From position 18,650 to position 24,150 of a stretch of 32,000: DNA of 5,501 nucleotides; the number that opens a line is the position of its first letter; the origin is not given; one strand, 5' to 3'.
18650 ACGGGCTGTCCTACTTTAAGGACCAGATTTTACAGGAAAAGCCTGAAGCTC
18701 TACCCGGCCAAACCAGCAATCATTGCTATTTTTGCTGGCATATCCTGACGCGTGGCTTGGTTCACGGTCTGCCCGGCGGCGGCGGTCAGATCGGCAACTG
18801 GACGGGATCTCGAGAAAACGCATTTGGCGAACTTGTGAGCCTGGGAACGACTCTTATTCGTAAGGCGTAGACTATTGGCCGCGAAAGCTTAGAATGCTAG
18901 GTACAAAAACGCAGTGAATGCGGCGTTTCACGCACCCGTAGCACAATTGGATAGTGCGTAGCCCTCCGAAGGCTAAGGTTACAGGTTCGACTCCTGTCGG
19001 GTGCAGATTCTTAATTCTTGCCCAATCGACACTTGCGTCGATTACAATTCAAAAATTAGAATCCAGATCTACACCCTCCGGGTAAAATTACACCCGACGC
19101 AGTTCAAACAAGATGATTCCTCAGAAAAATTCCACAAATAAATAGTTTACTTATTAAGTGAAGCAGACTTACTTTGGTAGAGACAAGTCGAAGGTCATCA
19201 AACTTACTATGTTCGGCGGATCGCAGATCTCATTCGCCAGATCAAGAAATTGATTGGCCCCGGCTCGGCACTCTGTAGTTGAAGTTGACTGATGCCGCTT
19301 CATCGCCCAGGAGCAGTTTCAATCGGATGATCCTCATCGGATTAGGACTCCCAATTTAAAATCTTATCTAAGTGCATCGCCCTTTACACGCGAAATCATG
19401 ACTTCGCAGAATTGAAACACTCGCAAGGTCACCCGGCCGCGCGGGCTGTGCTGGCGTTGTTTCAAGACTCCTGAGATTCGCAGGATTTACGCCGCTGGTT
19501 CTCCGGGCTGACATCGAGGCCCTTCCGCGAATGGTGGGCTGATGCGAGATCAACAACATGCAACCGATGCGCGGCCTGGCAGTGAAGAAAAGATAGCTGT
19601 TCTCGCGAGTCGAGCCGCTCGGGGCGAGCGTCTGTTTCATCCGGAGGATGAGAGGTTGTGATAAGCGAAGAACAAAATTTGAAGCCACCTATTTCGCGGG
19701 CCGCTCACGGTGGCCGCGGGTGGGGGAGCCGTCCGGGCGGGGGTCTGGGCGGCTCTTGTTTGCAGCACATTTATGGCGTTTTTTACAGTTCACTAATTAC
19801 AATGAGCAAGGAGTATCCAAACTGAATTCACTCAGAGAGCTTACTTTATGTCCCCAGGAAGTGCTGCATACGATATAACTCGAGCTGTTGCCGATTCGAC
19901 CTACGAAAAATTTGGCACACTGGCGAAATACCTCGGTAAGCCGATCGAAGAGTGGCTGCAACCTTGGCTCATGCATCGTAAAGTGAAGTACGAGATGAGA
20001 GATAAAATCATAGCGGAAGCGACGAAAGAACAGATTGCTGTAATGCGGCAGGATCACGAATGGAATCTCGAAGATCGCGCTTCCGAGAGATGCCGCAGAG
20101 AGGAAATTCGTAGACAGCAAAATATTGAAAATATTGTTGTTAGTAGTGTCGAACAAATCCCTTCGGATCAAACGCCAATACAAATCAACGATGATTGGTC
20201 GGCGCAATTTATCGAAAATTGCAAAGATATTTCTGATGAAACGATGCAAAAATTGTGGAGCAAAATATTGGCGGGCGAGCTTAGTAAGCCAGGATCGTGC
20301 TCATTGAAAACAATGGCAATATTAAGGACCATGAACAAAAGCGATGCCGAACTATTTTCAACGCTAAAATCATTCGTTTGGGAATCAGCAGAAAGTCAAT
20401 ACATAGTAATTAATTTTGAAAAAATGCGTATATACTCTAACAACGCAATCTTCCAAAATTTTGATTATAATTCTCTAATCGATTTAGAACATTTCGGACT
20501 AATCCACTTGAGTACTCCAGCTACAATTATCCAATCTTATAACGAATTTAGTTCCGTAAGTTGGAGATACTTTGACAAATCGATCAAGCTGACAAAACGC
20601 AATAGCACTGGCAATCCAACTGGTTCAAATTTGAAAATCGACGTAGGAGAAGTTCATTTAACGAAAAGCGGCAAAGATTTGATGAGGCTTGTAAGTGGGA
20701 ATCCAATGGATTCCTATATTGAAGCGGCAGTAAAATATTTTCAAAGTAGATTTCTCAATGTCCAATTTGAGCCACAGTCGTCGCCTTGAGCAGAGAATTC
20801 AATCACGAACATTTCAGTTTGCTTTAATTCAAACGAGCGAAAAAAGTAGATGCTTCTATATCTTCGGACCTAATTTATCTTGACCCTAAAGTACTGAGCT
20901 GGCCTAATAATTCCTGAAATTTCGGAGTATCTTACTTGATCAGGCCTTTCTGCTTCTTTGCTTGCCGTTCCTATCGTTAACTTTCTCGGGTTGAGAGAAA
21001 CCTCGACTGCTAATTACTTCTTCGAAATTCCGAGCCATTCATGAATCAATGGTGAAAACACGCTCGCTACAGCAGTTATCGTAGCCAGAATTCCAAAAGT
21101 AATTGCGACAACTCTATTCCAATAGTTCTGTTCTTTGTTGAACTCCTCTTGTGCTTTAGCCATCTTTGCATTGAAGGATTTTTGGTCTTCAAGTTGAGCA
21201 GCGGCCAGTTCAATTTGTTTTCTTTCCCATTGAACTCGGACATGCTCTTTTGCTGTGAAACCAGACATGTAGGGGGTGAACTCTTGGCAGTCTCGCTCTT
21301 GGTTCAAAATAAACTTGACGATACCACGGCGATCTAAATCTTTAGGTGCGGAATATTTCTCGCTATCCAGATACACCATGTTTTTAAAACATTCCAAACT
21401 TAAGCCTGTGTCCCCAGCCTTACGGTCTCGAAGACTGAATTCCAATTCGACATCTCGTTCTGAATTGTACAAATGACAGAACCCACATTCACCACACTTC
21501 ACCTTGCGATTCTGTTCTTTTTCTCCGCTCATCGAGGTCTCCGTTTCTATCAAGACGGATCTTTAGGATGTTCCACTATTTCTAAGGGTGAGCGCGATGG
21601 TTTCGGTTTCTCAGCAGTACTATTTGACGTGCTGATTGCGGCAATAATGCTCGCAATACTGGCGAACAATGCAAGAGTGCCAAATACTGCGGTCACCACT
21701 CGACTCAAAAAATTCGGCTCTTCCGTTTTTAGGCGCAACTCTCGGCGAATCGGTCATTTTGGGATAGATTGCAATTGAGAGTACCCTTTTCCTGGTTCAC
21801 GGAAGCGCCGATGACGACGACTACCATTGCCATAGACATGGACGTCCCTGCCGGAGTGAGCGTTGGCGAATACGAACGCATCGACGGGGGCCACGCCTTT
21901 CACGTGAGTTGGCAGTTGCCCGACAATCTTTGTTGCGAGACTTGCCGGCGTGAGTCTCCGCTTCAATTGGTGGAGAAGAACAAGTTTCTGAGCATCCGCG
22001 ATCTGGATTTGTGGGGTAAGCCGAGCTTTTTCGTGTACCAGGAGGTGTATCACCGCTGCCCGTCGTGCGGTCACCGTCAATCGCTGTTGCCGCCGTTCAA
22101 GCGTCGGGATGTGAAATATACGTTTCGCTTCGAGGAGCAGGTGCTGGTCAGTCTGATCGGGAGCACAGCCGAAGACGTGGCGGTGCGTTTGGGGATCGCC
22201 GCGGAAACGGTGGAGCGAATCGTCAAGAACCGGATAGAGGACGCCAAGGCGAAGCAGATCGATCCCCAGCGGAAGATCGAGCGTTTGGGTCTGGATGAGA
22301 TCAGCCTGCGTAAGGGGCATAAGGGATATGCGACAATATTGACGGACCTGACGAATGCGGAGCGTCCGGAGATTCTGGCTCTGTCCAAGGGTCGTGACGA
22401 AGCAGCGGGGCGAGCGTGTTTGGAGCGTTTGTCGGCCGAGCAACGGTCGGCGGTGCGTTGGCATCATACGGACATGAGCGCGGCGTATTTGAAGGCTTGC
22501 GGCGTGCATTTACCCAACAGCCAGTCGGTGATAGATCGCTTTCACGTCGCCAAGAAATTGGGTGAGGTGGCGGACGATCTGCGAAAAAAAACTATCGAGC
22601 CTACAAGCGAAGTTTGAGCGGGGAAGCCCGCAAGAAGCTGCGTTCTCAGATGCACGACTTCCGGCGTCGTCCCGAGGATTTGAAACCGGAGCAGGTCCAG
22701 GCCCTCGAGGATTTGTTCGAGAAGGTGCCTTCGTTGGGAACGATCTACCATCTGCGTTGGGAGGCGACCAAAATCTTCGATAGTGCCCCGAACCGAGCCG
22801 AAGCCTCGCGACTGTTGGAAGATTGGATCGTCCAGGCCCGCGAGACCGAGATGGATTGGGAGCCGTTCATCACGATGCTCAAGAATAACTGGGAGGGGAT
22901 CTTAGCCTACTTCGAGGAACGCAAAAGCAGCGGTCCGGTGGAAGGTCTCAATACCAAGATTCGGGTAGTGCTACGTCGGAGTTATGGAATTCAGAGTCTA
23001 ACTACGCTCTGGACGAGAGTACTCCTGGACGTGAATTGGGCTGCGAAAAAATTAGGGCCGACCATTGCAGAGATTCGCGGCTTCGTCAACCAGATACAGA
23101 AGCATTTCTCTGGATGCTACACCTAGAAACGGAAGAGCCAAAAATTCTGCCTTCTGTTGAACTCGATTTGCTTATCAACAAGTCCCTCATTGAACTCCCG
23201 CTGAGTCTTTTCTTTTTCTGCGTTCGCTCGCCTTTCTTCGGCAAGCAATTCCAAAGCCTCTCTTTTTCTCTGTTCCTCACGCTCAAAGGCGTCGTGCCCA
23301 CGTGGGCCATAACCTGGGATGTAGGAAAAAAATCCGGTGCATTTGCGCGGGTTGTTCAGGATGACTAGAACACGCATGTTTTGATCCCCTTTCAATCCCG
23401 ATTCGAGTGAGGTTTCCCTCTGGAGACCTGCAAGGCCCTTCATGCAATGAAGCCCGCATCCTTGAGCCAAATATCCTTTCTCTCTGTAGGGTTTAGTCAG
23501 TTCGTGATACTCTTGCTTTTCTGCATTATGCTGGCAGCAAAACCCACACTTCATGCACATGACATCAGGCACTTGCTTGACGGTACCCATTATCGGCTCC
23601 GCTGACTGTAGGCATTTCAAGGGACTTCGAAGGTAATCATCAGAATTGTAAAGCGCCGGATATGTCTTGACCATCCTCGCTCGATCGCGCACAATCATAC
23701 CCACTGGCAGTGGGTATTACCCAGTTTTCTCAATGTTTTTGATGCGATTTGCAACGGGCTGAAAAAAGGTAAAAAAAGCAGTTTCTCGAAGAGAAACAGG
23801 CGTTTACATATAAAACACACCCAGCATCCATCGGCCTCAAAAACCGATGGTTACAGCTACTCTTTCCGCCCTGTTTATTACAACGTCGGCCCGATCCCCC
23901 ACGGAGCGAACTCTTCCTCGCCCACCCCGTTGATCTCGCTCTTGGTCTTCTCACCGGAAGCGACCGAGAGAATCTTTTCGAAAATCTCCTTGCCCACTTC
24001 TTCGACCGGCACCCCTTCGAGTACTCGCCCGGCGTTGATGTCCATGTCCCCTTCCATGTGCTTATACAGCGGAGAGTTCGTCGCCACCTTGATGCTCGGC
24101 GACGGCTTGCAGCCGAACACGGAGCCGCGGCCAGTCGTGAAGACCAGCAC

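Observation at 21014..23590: Tandem pair of uncharacterised cysteine-cluster, coiled-coil, tail-anchored paralogs in the tRNA-adjacent island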

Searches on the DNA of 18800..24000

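Call 96: search_rna_families(source=window, start=18800, end=24000, threshold=evalue, max_evalue=1)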
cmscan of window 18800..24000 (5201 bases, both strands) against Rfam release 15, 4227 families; matches with E-value up to 1: 2.
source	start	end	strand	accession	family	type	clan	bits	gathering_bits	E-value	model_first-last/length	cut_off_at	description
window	18932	19005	+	RF00005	tRNA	Gene; tRNA;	CL00001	69.9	29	2.7e-14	1-71/71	no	tRNA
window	18932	19006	-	RF04354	Plastid-ycf2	Cis-reg;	-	24.6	65.7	0.087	1-75/75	no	Plastid-ycf2 5UTR RNA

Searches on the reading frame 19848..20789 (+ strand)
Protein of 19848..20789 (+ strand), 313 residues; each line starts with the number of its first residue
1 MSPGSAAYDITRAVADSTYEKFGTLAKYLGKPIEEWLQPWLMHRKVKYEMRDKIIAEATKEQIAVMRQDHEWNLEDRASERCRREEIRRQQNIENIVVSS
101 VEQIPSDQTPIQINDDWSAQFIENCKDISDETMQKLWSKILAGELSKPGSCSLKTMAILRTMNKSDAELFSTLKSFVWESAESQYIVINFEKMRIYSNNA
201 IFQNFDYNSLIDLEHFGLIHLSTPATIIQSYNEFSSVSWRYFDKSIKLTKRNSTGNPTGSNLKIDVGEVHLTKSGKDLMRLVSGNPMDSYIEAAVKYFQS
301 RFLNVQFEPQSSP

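Call 7: search_protein_families(library=pfam, proteins=[window:19848-20789:+], max_evalue=1)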
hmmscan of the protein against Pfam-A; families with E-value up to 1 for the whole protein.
window:19848-20789:+ (313 aa): 1 family
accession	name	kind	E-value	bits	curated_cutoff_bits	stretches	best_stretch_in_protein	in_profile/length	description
PF10987.13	DUF2806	-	2.1e-40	139.4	24.5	1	76-293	1-219/221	Protein of unknown function (DUF2806)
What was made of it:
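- Checked: The DUF2806 gene is at 19848-20789 (E 2e-40, call 7).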

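Call 8: search_protein_families(library=padloc, proteins=[window:19848-20789:+], max_evalue=1)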
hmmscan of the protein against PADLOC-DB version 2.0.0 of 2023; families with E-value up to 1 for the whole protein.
window:19848-20789:+ (313 aa): 0 families

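Call 22: search_protein_families(library=ncbifam, proteins=[window:19848-20789:+], max_evalue=0.1)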
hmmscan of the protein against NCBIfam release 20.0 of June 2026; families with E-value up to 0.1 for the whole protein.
window:19848-20789:+ (313 aa): 2 families
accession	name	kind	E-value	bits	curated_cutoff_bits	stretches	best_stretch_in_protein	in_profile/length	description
TIGR03899.1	TIGR03899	hypoth_equivalog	1.9e-33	116.1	155.65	1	67-302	12-248/250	TIGR03899 family protein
NF047976.1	lactonase_AhlS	equivalog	0.08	12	475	0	171-241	75-142/276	AhlS family quorum-quenching N-acyl homoserine lactonase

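Call 23: search_protein_families(library=phrogs, proteins=[window:19848-20789:+], max_evalue=0.1)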
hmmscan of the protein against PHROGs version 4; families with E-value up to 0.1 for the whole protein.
window:19848-20789:+ (313 aa): 2 families
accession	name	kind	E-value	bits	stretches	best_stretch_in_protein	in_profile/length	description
phrog_2232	-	unknown function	7.8e-07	29.9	1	48-282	7-255/257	-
phrog_21579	-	unknown function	0.026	15.6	1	38-91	71-122/137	-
